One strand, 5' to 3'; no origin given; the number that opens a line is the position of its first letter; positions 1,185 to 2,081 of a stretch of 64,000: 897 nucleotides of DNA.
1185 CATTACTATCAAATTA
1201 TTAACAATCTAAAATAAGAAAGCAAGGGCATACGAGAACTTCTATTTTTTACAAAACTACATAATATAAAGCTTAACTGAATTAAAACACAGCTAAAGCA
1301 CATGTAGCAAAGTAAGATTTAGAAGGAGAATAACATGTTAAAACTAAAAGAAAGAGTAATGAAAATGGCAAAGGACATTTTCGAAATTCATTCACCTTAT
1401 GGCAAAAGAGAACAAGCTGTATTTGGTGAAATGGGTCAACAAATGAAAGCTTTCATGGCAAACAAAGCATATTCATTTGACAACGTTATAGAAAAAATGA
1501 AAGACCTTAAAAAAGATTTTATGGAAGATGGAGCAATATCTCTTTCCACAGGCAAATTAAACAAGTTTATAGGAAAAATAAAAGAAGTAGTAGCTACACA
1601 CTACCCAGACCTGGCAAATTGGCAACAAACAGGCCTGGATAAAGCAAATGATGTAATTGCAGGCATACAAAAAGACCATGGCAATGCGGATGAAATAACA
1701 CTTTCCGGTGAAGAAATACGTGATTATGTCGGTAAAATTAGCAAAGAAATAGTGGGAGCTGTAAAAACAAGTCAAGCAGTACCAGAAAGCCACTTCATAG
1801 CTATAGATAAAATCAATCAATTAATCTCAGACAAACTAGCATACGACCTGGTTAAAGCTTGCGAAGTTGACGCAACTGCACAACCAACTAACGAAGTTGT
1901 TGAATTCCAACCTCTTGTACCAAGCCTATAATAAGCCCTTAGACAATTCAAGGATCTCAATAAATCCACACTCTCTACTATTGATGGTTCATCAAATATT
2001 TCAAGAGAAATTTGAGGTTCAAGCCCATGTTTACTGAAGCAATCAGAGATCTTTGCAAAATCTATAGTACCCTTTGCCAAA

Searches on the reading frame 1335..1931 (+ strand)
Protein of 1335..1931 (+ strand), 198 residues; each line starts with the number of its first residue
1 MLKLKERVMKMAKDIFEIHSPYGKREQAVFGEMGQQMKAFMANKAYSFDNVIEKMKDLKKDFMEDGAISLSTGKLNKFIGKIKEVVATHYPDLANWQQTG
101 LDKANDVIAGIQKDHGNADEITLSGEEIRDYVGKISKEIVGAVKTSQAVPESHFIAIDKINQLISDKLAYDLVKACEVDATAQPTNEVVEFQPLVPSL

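Call 42: find_encoding_contigs(protein=window:1335-1931:+, flank=10000, max_places=3)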
Protein window:1335-1931:+ (198 aa): 2 contigs read that carry it; 2 places shown.
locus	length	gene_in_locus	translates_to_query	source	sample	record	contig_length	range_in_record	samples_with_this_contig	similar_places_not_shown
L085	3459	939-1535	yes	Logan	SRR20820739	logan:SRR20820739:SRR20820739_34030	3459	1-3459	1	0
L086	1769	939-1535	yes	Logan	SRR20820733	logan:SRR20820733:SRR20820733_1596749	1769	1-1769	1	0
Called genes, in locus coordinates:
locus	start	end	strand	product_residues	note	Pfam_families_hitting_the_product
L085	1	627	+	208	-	?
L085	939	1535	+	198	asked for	-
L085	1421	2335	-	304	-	PF01261:AP_endonuc_2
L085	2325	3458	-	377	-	?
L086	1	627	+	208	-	?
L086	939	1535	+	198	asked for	-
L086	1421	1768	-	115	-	?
